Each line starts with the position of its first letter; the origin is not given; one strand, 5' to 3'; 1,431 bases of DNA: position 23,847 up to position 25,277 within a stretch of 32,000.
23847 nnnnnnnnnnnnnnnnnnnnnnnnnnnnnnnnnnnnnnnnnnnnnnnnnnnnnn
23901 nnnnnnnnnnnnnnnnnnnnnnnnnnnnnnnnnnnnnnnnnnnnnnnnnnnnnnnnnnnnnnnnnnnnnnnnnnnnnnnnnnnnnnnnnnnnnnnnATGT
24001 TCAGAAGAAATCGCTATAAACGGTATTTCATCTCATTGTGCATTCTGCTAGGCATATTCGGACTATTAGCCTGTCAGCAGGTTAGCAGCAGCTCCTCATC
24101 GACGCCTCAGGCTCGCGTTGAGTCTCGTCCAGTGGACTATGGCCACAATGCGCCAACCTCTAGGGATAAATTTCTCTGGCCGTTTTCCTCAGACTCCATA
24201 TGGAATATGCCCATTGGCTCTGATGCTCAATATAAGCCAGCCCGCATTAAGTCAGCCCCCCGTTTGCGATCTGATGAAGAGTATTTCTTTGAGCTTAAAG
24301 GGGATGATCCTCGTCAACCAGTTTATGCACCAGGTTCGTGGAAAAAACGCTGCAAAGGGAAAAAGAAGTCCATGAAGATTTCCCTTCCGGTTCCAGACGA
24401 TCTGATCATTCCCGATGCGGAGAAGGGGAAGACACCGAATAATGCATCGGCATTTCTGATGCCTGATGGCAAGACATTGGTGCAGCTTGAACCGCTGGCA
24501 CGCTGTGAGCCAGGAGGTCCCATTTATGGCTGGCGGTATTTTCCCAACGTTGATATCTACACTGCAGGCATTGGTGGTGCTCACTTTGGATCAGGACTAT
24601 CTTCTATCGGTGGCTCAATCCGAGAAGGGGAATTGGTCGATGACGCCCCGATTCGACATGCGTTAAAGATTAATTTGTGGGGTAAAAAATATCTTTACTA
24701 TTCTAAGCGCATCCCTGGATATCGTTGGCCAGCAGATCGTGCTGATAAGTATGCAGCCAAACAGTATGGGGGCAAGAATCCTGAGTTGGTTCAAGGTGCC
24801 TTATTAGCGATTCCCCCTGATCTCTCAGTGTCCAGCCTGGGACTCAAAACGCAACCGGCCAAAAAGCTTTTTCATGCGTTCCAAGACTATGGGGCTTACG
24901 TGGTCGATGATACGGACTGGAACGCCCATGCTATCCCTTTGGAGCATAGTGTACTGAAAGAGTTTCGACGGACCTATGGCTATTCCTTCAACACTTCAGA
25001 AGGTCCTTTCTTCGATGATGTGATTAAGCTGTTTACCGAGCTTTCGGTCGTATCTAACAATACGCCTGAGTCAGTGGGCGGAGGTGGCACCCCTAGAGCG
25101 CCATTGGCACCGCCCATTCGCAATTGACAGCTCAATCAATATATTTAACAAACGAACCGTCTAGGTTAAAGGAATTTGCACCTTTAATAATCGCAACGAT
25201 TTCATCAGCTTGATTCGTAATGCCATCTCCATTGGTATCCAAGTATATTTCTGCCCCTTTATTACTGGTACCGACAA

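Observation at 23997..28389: Unassigned ~320-aa domain present twice, as a lipoprotein and inside an RTX protein, at the end of the polysaccharide locus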

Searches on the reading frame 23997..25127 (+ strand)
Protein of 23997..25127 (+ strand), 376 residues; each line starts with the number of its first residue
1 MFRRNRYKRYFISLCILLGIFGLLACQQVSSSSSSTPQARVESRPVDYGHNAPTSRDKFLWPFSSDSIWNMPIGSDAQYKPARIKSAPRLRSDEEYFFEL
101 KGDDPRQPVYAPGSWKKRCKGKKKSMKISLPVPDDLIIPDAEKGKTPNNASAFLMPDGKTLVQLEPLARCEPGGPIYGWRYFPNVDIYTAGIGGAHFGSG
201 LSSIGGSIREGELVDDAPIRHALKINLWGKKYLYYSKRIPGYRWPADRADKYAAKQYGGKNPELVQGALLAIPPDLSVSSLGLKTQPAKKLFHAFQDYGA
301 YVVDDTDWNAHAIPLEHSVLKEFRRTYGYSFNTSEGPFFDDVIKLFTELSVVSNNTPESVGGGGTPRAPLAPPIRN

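Call 4: search_protein_families(library=pfam, proteins=[window:23997-25124:+], max_evalue=1)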
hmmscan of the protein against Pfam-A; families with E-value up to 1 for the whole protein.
window:23997-25124:+ (376 aa): 0 families

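Call 5: search_protein_families(library=ncbifam, proteins=[window:23997-25124:+], max_evalue=1)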
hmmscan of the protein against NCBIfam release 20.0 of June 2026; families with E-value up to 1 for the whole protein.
window:23997-25124:+ (376 aa): 0 families

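Call 6: search_solved_structures(query=window:23997-25124:+, max_evalue=10, show_alignments=2)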
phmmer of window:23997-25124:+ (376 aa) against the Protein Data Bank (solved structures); distinct sequences matched with E-value up to 10: 1.
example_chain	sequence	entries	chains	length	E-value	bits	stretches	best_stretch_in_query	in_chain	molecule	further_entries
8fkz_NL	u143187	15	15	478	0.44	13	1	113-167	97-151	Ribosome biogenesis protein NOP53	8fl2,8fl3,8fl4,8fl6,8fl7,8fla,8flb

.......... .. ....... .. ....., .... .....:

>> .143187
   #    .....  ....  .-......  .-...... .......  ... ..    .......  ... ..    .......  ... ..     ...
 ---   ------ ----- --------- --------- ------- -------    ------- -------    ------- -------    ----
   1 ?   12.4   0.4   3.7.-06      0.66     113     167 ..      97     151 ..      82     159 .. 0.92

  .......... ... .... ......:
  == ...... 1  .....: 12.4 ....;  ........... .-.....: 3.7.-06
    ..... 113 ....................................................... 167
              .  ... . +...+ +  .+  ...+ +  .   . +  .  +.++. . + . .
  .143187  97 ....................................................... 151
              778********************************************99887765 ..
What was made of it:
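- On Any protein of solved structure: phmmer best E 0.44, spurious (call 6).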

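Call 7: find_homologous_proteins(query=window:23997-25124:+)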
Query window:23997-25124:+ (376 aa): 1845 proteins with E <= 0.001 among 5138 candidates; the best 120 are listed.
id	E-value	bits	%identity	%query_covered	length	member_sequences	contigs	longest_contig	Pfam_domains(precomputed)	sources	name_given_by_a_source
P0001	4.7e-237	805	96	95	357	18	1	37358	-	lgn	-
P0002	2.0e-231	786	88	100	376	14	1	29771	-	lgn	-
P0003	1.9e-219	747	83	100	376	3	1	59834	-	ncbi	-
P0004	6.9e-209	712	80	100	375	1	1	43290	-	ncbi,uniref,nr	ncbi:hypothetical protein [Acaryochloris sp. IP29b_bin.148]|uniref:hypothetical protein n=1 Tax=Acar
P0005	7.4e-172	590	71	94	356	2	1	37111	-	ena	-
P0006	5.5e-165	568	71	89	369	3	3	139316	-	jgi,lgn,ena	-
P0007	1.9e-161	556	71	91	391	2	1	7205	-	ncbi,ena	-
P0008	5.1e-157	541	70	86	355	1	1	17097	-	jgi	jgi:hypothetical protein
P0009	7.4e-152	524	70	85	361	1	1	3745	-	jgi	jgi:hypothetical protein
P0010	5.6e-145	502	67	87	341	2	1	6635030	-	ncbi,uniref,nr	ncbi:hypothetical protein [Nostoc sp. PCC 7524]|uniref:hypothetical protein n=1 Tax=Nostoc sp. (stra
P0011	2.2e-144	500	60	100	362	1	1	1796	-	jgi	jgi:hypothetical protein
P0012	2.8e-144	499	67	86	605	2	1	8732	PF13472.13,PF00657.29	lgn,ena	-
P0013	3.8e-144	499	68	86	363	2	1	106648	-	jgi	jgi:hypothetical protein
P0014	6.7e-144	498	67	87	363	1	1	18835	-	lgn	-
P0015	2.5e-142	493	66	86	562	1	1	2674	PF06439.19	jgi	jgi:hypothetical protein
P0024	2.2e-138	480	67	86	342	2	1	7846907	-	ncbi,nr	ncbi:hypothetical protein BZZ01_00040 [Nostocales cyanobacterium HT-58-2]|nr:hypothetical protein BZ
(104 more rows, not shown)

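Call 15: search_protein_representatives(protein=window:24159-25124:+)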
Query: 322 residues. Proteins with E-value up to 0.001 (for the whole library): 2199; up to 1e-10: 1512; up to 1e-30: 773. The best 150 are listed.
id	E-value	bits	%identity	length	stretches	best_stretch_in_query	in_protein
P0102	5.3e-128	443.8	62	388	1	1-322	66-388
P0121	1.8e-123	428.8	41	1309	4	2-320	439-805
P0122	3.7e-123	427.9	47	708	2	2-321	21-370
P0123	2.2e-116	405.6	60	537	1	2-320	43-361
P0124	7.3e-115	400.6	38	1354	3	2-322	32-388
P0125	2.6e-112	392.2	61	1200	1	2-320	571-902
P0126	1.8e-111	389.4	58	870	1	1-320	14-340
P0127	3.4e-110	385.2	44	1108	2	1-315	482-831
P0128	5.5e-109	381.2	55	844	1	2-321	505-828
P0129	8.8e-108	377.3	57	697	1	2-320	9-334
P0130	2.2e-107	376.0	55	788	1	2-321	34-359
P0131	9.5e-107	373.9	55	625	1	2-320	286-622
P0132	4.2e-106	371.8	55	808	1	1-320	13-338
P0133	5.8e-105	368.0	55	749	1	1-320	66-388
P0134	4.0e-104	365.2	55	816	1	2-319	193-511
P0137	1.4e-102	360.2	54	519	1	2-319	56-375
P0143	8.1e-100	351.1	52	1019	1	2-320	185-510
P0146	1.6e-98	346.8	51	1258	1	2-319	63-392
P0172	3.8e-89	316.0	51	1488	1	2-319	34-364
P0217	9.4e-79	281.8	50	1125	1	1-317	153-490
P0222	5.1e-77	276.1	51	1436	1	2-320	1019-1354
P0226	9.7e-76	271.9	47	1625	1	2-319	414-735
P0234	5.4e-74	266.2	49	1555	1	6-319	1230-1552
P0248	6.5e-72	259.4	44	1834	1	2-320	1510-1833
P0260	1.9e-70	254.5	47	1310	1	2-314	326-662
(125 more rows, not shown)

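Call 21: predict_structure(alignment_id=A1)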
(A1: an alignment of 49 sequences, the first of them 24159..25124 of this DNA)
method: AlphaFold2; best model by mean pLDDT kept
length: 322 residues; sequences in the alignment: 49
mean_pLDDT: 96.7   pTM: 0.94
mean pLDDT of the five models: 96.7, 96.3, 96.3, 96.0, 95.9
residues with pLDDT >= 90: 304; 70-90: 18; 50-70: 0; < 50: 0
segments of 3 or more residues with pLDDT < 50: none
pLDDT, mean of each block of 10 residues (from residue 1): 94 98 99 98 98 95 91 92 92 94 98 96 95 97 96 98 98 98 98 97 98 99 99 99 99 97 98 98 99 99 98 96 79
secondary structure, 60 per line:
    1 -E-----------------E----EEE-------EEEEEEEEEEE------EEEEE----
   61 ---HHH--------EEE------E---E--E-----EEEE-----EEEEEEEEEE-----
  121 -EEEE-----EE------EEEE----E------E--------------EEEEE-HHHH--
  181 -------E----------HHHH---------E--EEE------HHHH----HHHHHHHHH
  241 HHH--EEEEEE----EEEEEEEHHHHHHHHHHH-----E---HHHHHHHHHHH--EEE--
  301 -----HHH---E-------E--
elements in order: E25-27 E35-45 E52-56 E75-77 E97-100 E106-115 E122-125 E139-142 E169-173 H175-178 H199-202 E215-217 H224-227 H232-243 E246-251 E256-262 H263-273 H283-293 E296-298
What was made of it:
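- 24159..25124 (+): Shared domain, copy 1 (residues 55-376); contains the Cys119-Cys170 pair. AlphaFold2 model with pLDDT 96.7 and pTM 0.94 (call 21).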

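Call 23: search_protein_families(library=pfam, alignment_id=A3, max_evalue=0.0001)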
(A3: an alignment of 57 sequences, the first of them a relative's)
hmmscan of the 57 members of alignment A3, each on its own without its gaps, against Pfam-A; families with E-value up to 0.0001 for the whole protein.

A. member 1, P0121 (1309 aa): 0 families

B. families by the number of members that match (of 57 scanned): 47 families (the first 25 are shown)
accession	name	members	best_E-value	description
PF00041.27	fn3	16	3e-39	Fibronectin type III domain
PF13472.12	Lipase_GDSL_2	8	4.9e-26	GDSL-like Lipase/Acylhydrolase family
PF00657.28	Lipase_GDSL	8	4.2e-13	GDSL-like Lipase/Acylhydrolase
PF13517.12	FG-GAP_3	7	1.7e-08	FG-GAP-like repeat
PF01839.29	FG-GAP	7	4e-08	FG-GAP repeat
PF00353.25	HemolysinCabind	5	1.6e-26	RTX calcium-binding nonapeptide repeat (4 copies)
PF25788.1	Ig_Rha78A_N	4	1e-07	Rha78A-like, N-terminal immunoglobulin domain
PF00754.31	F5_F8_type_C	3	4.5e-22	F5/8 type C domain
PF22633.2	F5_F8_type_C_2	3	9e-15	NedA-like, galactose-binding domain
PF07691.17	PA14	2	5.7e-35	PA14 domain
PF03422.21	CBM_6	2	7.3e-32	Carbohydrate binding module (family 6)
PF18099.7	CBM_35_2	2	5.5e-25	Carbohydrate binding module (family 35)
PF06452.16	CBM9_1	2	1.9e-18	Carbohydrate family 9 binding domain-like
PF16893.11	fn3_2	2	5.2e-14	Fibronectin type III domain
PF18370.7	RGI_lyase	2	4.3e-12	Rhamnogalacturonan I lyases beta-sheet domain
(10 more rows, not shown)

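Call 24: fold_search(model_id=the predicted structure, library=pdb)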
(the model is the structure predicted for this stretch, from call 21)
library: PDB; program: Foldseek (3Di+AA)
matches with E <= 10: 128; with E <= 0.001: 0
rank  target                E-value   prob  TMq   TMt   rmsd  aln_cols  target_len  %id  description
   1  9m8k_B                1.3e+00  0.01  0.07  0.07  14.5       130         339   10  cryo-EM structure of human TAS2R4 with oligopeptide (released 2026-03-18)
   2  6zqd_UA               1.4e+00  0.02  0.06  0.04  11.9        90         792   16  Cryo-EM structure of the 90S pre-ribosome from Saccharomyces cerevisiae, state Post-A1 (released 2020-09-23)
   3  9n73_LO               1.4e+00  0.01  0.08  0.04  16.2       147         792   10  SSU processome maturation and disassembly, State G (released 2025-10-29)
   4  9vx6_X                1.6e+00  0.04  0.08  0.07   6.7        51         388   16  Helical structure of gRNA-tDNA SPARDA complex (released 2026-01-14)
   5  5wlc_LV               2.1e+00  0.01  0.08  0.07  14.9       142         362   10  The complete structure of the small subunit processome (released 2017-09-27)
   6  8j07_i4               2.1e+00  0.01  0.06  0.02  10.3        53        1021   17  96nm repeat of human respiratory doublet microtubule and associated axonemal complexes (released 2023-07-26)
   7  4yhc_B                2.3e+00  0.01  0.08  0.07  16.8       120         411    8  Crystal structure of the WD40 domain of SCAP from fission yeast (released 2015-04-01)
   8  7z6e_E                2.6e+00  0.01  0.07  0.05   8.6        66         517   11  Structure of the C1-PH-CNH regulatory module of MRCK1 (released 2023-02-22)
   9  6iyy                  2.8e+00  0.02  0.08  0.09  11.3       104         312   12  Crystal structure of human WIPI3,loop deletion mutant (released 2019-03-13)
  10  1yr2                  2.8e+00  0.02  0.06  0.04   9.2        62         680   19  Structural and Mechanistic Analysis of Two Prolyl Endopeptidases: Role of Inter-Domain Dynamics in Catalysis and Specifi (released 2005-03-15)
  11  8otz_f                3.2e+00  0.01  0.06  0.04  11.6        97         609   10  48-nm repeat of the native axonemal doublet microtubule from bovine sperm (released 2023-11-22)
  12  9vx6_P                3.4e+00  0.02  0.08  0.07   6.9        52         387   15  Helical structure of gRNA-tDNA SPARDA complex (released 2026-01-14)
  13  7ufv_B                3.4e+00  0.02  0.06  0.06  10.8        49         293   10  Crystal structure of the WDR domain of human DCAF1 in complex with OICR-6766 (released 2022-05-04)
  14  5i2t                  3.4e+00  0.02  0.06  0.04  10.8        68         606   18  Domain characterization of the WD protein Pwp2 and their relevance in ribosome biogenesis (released 2017-06-21)
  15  9qzc_7                3.4e+00  0.01  0.07  0.04  12.7        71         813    8  Proximal A-C linker of Tetrahymena centriole, one repeating unit (released 2025-09-17)
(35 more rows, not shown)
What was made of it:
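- On Any protein of solved structure: Foldseek with the pLDDT 96.7 model gave best E 1.3 and 0 hits at E up to 1e-3 (calls 21, 24).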

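Call 26: list_cluster_members(proteins=[P0121, P0124, P0125, P0146, P0172, P0222, P0226, P0234, P0248, P0260])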
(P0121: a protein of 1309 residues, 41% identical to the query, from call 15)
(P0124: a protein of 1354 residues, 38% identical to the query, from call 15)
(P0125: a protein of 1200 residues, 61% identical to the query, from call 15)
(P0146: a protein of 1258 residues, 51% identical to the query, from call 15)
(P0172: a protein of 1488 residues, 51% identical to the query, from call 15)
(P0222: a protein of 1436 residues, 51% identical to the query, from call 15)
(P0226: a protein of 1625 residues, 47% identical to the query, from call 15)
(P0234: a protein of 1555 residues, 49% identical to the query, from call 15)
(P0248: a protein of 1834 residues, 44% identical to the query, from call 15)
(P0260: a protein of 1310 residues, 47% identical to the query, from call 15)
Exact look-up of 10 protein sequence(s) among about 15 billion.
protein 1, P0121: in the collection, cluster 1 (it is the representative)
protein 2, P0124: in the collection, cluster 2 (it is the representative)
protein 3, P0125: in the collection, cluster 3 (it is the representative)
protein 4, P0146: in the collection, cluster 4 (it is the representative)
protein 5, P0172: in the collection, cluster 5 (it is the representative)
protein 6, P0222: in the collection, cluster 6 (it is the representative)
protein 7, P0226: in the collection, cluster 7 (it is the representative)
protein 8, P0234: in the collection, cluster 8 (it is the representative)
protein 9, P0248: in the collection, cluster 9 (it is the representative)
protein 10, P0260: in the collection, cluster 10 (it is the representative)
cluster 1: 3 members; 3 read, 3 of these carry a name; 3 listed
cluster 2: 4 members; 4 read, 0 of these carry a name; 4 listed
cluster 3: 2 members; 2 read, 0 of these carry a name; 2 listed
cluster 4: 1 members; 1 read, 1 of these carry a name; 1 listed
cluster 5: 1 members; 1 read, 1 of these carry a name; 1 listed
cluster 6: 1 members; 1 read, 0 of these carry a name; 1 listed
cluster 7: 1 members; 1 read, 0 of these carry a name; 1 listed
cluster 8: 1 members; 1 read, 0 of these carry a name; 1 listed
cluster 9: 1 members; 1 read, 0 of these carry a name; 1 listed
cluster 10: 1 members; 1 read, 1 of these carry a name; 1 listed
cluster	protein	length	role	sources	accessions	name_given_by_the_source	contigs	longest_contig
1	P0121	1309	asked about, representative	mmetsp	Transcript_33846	Transcript_33846/g.46392 ORF Transcript_33846/g.46392 Transcript_33846/m.46392 ...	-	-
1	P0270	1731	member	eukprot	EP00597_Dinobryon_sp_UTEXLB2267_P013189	CAMPEP_0170111850 /NCGR_PEP_ID=MMETSP0020_2-20130122/8738_1 /TAXON_ID=98059 ...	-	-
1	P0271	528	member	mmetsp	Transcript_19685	Transcript_19685/g.27038 ORF Transcript_19685/g.27038 Transcript_19685/m.27038 ...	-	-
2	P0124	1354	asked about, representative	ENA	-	-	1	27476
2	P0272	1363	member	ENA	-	-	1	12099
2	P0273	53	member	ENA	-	-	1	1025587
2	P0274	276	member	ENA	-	-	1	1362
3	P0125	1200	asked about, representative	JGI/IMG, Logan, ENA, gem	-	-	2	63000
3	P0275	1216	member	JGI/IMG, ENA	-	-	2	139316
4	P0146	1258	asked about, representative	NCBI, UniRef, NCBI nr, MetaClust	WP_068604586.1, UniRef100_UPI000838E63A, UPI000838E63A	fibronectin type III domain-containing protein [Paenibacillus swuensis] | fibronectin type III domain-containing protein n=1 Tax=Paenibacillus swuensis ... | discoidin domain-containing protein [Paenibacillus swuensis]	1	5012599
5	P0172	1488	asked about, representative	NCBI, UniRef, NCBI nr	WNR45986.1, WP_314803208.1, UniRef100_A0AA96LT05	fibronectin type III domain-containing protein [Paenibacillus roseipurpureus] | Fibronectin type III domain-containing protein n=1 Tax=Paenibacillus roseopurpureus ... | fibronectin type III domain-containing protein [Paenibacillus sp. MBLB1832]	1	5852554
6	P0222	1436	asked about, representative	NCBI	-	-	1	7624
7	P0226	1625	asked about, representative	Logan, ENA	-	-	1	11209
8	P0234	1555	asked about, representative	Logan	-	-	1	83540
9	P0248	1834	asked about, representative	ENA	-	-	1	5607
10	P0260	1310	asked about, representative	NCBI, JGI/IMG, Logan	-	chitodextrinase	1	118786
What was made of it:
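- Four copies occur in a transcript attributed to the bacterivorous alga Dinobryon (call 26).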

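Call 27: fold_search(model_id=the predicted structure, library=viral)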
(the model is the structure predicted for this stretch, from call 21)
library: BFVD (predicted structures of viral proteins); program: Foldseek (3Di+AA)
matches with E <= 10: 137; with E <= 0.001: 5
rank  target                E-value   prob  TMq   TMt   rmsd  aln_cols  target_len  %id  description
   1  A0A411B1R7            3.8e-19  1.00  0.76  0.34   3.5       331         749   23  Minor tail protein [Gordonia phage Guillaume]
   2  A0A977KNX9            4.0e-19  1.00  0.75  0.26   3.5       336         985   22  (no name in the UniProt tables at hand)
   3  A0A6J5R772            1.7e-18  1.00  0.63  0.60   6.5       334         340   23  Uncharacterized protein [uncultured Caudovirales phage]
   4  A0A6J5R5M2            4.6e-15  1.00  0.71  0.32   4.3       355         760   16  Parallel beta-helix repeat [uncultured Caudovirales phage]
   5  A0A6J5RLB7            4.2e-04  1.00  0.44  0.44   7.7       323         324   12  Uncharacterized protein [uncultured Caudovirales phage]
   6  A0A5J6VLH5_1          1.1e+00  0.02  0.07  0.04  13.6        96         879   18  Uncharacterized protein [Megaviridae environmental sample]
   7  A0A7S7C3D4            2.0e+00  0.03  0.10  0.04  11.7       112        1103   13  RNA-dependent RNA polymerase (Fragment) [Lentinula edodes deltaflexivirus 2]
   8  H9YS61                2.6e+00  0.01  0.08  0.17  11.8        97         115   15  (no name in the UniProt tables at hand)
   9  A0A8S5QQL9            2.8e+00  0.03  0.07  0.15  10.6        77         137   13  Uncharacterized protein [Siphoviridae sp. ctgBD49]
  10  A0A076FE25            2.8e+00  0.01  0.08  0.10   6.5        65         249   17  Uncharacterized protein [Penaeus monodon nudivirus]
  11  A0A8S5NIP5            2.9e+00  0.02  0.08  0.14   5.9        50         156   16  Uncharacterized protein [Siphoviridae sp. cttpk5]
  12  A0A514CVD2            2.9e+00  0.02  0.07  0.10   6.7        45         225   18  (no name in the UniProt tables at hand)
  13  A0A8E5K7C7            3.1e+00  0.06  0.08  0.21   4.7        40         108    8  (no name in the UniProt tables at hand)
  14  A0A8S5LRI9            3.1e+00  0.03  0.08  0.04   5.4        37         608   14  Metallophosphatase domain protein [Myoviridae sp. ctSGr1]
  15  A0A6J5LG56            3.1e+00  0.01  0.08  0.13  14.1       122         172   13  Uncharacterized protein [uncultured Caudovirales phage]
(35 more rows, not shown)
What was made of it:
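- On PHROG 17388 ('minor tail protein', Gordonia phages): Foldseek against BFVD gave E 3.8e-19 and TM 0.76 (call 27).
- Foldseek E 3.8e-19, TM 0.76 (call 27). A further Foldseek match in an uncultured-phage protein annotated 'parallel beta-helix repeat' (call 27).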

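Call 28: search_solved_structures(query=A1, max_evalue=10, show_alignments=2)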
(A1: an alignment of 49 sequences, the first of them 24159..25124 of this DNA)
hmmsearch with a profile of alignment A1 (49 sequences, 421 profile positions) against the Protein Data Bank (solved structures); distinct sequences matched with E-value up to 10: 0.
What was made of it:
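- On Any protein of solved structure: The 49-sequence profile gave 0 hits at E up to 10 (call 28).
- No peptidase family matches (calls 4, 5, 28).
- Tried and rejected: Pfam, NCBIfam and PDB sequence searches (single sequence and profile) and a Foldseek PDB search of the shared domain all gave nothing (calls 4, 5, 6, 24, 28).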

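Call 29: search_protein_families(library=phrogs, proteins=[window:24159-25124:+], max_evalue=0.01)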
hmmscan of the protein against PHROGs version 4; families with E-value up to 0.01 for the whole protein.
window:24159-25124:+ (322 aa): 1 family
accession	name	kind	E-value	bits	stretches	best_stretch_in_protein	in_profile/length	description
phrog_17388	-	tail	1.4e-11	44.9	1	147-265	329-435/702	minor tail protein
